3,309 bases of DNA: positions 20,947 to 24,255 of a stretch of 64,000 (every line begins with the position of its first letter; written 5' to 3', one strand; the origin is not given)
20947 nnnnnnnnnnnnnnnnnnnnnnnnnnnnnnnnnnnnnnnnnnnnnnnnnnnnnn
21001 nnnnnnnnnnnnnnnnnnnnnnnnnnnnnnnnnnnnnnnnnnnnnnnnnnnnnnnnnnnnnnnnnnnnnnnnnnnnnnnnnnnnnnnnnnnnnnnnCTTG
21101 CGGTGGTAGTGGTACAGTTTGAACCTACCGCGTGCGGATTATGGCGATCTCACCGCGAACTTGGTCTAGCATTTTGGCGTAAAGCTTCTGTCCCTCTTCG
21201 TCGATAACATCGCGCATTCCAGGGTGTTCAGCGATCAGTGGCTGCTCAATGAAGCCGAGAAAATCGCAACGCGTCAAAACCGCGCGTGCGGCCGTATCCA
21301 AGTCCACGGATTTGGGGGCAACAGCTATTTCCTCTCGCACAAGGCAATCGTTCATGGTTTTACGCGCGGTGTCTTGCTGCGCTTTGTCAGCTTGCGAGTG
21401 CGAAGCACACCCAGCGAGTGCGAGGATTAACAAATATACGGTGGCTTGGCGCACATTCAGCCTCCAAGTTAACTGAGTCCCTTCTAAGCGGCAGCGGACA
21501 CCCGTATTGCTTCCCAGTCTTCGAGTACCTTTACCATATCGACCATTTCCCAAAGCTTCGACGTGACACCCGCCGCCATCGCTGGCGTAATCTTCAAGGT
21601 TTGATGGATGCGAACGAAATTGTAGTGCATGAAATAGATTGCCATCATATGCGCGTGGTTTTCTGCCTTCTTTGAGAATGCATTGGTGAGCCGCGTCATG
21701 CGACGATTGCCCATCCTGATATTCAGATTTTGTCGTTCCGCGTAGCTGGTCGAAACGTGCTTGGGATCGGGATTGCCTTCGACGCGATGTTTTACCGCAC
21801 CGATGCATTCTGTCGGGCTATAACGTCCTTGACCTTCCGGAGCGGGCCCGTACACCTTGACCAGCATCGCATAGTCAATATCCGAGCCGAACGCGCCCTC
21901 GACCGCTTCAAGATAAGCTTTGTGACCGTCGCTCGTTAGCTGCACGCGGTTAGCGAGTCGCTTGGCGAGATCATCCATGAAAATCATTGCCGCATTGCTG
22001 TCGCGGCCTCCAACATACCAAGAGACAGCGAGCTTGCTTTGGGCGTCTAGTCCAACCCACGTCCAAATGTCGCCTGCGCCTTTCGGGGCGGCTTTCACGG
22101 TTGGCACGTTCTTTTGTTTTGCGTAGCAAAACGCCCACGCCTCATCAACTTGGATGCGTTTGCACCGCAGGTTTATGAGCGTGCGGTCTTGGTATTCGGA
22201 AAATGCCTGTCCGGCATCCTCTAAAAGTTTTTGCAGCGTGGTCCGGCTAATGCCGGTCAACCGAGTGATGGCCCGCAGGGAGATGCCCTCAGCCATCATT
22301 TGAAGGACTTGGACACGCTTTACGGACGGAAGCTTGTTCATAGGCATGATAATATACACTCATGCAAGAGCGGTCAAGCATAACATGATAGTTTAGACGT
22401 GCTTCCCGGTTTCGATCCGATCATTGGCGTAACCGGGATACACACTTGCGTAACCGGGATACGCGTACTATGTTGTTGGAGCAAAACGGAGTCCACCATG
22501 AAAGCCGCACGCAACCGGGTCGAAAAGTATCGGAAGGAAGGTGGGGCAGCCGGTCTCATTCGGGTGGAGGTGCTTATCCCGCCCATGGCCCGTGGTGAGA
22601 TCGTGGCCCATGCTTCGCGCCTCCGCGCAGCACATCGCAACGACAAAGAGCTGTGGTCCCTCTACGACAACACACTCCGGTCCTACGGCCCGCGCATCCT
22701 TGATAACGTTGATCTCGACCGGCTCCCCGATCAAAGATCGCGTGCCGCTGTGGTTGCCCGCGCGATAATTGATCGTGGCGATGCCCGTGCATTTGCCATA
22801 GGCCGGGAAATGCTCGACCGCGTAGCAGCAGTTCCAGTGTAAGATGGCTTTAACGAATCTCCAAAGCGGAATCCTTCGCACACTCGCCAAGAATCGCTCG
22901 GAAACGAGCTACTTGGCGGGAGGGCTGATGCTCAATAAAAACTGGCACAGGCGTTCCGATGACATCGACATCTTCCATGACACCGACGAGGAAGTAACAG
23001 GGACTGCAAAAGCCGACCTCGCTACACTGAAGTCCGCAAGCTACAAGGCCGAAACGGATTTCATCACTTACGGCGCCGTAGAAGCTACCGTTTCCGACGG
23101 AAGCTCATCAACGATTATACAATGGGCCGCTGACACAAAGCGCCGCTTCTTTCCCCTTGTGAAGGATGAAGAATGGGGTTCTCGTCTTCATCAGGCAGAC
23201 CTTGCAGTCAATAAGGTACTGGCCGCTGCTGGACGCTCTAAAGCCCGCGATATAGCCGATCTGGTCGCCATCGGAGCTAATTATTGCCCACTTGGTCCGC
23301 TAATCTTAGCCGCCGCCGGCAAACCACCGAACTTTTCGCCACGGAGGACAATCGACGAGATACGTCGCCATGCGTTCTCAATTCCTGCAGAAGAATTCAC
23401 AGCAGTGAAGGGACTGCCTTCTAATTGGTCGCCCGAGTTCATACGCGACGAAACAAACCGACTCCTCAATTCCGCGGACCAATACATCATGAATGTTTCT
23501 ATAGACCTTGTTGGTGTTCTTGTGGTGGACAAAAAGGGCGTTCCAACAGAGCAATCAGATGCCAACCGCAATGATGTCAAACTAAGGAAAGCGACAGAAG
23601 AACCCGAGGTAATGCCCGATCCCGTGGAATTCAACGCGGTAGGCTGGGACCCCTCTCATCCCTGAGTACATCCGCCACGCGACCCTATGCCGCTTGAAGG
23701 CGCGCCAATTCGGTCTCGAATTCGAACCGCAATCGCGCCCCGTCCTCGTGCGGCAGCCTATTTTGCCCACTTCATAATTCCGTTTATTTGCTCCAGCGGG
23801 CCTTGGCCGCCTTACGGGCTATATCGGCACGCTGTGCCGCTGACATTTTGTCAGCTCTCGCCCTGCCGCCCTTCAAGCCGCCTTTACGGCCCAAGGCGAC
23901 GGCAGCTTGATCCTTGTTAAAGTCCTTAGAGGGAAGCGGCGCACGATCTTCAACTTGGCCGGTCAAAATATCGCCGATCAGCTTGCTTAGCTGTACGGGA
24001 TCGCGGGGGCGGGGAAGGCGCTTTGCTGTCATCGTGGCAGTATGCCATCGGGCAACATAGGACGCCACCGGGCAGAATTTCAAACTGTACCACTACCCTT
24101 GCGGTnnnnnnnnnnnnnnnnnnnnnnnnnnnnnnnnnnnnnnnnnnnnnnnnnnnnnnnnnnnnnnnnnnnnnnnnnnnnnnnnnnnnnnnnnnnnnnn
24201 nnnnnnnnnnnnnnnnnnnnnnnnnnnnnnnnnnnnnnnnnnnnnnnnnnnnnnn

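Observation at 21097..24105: IS1-family transposon with cargo, perfect TIRs and an 8-bp TSD, inserted just upstream of the radical SAM operon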

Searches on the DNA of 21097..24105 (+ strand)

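Call 13: search_dna_similar(query=window:21097-24105:+, collection=plasmids, mode=near)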
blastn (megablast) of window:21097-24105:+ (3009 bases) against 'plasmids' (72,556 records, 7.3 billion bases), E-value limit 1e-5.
No match.

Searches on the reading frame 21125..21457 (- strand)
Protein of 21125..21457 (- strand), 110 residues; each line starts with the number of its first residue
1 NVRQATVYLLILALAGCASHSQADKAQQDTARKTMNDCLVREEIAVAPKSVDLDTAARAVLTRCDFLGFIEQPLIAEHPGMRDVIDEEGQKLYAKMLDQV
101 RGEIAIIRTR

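Call 7: search_protein_families(library=pfam, proteins=[window:21125-21457:-], max_evalue=0.1)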
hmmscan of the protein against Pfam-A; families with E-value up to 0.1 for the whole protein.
window:21125-21457:- (110 aa): 0 families

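Call 8: search_protein_families(library=ncbifam, proteins=[window:21125-21457:-], max_evalue=0.1)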
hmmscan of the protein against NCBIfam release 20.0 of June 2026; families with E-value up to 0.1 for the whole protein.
window:21125-21457:- (110 aa): 2 families
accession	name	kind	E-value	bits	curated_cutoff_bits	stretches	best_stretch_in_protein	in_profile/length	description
NF040598.1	Ala_zip_lipo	subfamily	0.018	15.5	43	1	6-32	7-35/90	Lpp/OprI family alanine-zipper lipoprotein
NF008048.1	PRK10781.1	equivalog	0.021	15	140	1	3-59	2-57/134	Rcs stress response system protein RcsF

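Call 41: search_protein_families(library=padloc, proteins=[window:21125-21457:-], max_evalue=0.1)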
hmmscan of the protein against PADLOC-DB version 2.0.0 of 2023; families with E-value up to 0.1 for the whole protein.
window:21125-21457:- (110 aa): 0 families

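Call 42: search_protein_families(library=phrogs, proteins=[window:21125-21457:-], max_evalue=0.1)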
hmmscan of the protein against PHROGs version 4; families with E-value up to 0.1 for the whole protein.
window:21125-21457:- (110 aa): 3 families
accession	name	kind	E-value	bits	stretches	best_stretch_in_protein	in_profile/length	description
phrog_6360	-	unknown function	0.068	14.4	1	5-31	5-33/122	-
phrog_8801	-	unknown function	0.099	14.2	0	6-35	7-36/94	-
phrog_914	-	unknown function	0.1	14.1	0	4-35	3-34/118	-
